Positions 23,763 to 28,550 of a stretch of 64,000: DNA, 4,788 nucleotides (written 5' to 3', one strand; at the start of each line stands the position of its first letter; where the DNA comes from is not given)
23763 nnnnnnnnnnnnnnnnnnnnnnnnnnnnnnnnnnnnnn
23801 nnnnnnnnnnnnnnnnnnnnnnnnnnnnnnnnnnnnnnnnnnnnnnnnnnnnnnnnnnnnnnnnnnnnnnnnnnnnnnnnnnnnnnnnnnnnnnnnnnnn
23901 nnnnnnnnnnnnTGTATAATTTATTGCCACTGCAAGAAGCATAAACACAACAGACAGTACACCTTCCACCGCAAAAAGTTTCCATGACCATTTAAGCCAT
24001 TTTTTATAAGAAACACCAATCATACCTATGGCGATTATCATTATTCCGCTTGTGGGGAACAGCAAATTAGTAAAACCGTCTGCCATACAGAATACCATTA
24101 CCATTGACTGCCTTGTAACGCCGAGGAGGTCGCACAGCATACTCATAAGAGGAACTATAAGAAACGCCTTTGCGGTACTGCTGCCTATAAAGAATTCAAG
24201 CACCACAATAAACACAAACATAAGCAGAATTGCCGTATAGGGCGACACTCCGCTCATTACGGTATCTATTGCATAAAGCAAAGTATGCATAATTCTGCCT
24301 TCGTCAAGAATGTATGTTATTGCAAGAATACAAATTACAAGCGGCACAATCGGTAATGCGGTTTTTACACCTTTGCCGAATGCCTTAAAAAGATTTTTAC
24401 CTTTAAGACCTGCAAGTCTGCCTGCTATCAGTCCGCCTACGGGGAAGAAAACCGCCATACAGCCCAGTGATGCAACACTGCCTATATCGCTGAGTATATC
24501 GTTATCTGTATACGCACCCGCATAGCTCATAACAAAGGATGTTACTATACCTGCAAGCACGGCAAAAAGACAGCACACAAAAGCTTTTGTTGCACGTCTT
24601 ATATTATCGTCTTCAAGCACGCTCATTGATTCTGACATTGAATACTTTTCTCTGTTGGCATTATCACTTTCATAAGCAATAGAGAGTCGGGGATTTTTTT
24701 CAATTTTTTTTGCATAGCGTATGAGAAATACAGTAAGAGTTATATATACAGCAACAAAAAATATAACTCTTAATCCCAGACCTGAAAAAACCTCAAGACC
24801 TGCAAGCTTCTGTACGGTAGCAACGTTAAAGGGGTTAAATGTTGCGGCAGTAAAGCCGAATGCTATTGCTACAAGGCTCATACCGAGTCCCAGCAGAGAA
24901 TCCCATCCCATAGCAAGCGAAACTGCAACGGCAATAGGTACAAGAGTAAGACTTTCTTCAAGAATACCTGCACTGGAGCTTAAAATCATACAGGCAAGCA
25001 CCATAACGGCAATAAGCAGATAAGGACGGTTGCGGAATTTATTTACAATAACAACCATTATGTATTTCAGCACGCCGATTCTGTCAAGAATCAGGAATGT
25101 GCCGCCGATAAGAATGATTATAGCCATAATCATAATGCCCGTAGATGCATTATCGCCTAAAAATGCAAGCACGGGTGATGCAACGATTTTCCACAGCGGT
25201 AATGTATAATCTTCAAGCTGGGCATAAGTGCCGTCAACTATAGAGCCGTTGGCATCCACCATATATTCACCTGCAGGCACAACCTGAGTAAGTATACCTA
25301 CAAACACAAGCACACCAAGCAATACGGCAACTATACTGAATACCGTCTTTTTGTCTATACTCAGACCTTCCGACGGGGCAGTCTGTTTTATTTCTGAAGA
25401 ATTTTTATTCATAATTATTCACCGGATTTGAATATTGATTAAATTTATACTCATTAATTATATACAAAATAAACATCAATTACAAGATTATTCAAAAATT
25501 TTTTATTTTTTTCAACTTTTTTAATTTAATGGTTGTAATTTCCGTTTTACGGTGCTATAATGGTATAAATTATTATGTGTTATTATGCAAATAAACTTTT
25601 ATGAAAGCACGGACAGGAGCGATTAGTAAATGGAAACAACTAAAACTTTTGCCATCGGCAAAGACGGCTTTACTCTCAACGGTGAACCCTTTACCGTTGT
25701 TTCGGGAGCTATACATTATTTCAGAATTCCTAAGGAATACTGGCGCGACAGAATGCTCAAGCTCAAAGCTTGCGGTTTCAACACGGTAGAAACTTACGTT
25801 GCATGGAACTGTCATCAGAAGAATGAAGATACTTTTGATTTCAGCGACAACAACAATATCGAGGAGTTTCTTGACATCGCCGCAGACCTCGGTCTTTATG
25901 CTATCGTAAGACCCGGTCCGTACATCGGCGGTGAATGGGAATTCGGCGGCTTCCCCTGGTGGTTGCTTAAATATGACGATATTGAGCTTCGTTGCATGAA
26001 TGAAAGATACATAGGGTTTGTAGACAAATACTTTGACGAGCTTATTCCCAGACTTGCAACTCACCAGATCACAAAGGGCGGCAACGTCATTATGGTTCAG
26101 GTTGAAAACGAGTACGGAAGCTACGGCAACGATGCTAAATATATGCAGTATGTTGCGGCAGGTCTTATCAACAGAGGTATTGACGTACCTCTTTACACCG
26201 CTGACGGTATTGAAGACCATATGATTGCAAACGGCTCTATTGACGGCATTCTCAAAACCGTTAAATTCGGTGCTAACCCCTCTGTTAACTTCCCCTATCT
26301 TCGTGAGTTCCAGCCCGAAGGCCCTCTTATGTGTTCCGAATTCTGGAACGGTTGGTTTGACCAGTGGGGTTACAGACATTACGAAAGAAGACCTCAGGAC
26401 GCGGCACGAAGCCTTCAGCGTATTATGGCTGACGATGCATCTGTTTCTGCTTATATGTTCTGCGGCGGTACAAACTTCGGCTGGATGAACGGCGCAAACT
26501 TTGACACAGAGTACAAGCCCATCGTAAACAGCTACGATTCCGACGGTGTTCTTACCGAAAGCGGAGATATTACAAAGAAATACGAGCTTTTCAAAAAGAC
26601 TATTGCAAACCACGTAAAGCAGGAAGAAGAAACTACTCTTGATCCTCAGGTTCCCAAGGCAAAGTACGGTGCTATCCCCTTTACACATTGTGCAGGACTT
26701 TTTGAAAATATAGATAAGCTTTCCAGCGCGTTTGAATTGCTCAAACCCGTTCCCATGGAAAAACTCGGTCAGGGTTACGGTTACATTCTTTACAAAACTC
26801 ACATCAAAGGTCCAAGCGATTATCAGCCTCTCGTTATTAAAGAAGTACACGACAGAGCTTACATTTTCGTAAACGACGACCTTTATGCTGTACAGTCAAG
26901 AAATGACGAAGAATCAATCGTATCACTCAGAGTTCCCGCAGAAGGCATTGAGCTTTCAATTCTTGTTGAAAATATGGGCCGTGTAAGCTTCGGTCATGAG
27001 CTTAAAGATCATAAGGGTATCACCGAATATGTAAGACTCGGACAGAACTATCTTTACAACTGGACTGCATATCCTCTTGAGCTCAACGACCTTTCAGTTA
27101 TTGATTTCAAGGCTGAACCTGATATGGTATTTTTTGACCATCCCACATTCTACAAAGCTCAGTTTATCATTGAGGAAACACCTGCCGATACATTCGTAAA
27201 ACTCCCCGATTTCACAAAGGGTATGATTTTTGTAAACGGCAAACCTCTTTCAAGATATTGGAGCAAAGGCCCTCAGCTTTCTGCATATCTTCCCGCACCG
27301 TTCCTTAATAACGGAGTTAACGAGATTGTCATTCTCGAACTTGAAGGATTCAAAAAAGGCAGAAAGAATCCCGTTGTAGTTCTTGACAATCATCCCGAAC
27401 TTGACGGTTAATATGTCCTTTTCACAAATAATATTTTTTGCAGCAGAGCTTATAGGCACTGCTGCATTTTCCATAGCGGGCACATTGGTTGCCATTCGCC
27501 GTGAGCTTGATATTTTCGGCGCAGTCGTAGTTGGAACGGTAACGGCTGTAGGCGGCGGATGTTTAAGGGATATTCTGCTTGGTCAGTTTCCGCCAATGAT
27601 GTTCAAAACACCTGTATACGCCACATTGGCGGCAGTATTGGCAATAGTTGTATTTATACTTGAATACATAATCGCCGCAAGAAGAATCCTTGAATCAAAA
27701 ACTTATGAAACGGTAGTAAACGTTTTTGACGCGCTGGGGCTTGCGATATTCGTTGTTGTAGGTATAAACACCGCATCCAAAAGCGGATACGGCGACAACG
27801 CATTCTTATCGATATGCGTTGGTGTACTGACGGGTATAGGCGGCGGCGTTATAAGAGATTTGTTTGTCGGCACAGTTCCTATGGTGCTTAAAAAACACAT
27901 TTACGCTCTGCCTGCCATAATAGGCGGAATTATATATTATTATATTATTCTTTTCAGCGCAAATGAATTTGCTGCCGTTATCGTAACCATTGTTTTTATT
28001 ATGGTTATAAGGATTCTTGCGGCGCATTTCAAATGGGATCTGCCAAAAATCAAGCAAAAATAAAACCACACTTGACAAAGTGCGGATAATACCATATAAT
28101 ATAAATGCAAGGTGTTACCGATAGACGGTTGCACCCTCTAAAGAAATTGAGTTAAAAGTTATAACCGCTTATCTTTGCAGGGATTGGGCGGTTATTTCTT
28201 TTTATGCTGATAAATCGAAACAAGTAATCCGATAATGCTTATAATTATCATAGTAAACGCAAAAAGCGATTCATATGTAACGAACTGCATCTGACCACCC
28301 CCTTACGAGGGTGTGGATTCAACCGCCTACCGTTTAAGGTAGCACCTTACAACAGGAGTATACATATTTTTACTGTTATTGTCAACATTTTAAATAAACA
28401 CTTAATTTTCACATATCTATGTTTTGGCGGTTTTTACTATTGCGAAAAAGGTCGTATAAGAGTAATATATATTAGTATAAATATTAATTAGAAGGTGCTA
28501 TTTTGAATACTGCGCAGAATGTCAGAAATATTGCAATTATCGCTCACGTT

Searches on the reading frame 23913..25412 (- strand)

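Call 70: search_protein_families(library=pfam, proteins=[window:23913-25412:-], max_evalue=0.00001)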
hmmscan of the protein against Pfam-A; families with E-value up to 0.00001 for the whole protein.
window:23913-25412:- (500 aa): 3 families
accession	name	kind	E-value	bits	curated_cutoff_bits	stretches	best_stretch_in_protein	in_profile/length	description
PF03606.21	DcuC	-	1.9e-64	218.3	23.1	1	27-495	4-460/461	C4-dicarboxylate anaerobic carrier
PF03806.19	ABG_transport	-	4.3e-07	29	27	1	100-465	87-453/502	AbgT putative transporter family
PF03600.22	CitMHS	-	6e-06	26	31.9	1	27-443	12-335/336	Citrate transporter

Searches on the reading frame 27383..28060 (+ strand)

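Call 70: search_protein_families(library=pfam, proteins=[window:27383-28060:+], max_evalue=0.00001)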
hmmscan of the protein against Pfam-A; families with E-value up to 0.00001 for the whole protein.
window:27383-28060:+ (226 aa): 1 family
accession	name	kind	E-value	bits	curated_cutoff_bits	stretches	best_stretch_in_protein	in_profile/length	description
PF03458.18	Gly_transporter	-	8e-44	147.8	23.5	2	21-93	3-76/78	Glycine transporter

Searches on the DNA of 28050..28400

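Call 80: search_rna_families(source=window, start=28050, end=28400, threshold=evalue, max_evalue=1)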
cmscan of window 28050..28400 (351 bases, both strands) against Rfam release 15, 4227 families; matches with E-value up to 1: 3.
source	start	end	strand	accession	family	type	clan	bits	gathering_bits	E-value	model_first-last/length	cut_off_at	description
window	28118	28200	+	RF02495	ohsC_RNA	Gene; antitoxin;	-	22.3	50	0.37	1-77/77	no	Oppression of Hydrophobic ORF by sRNA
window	28186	28327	-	RF01412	BsrG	Gene; sRNA;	-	20.5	55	0.006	25-154/259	no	BsrG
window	28065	28234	+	RF03046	Pseudomonadales-1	Gene; sRNA;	-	15.7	68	0.16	1-164/164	no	Pseudomonadales-1 RNA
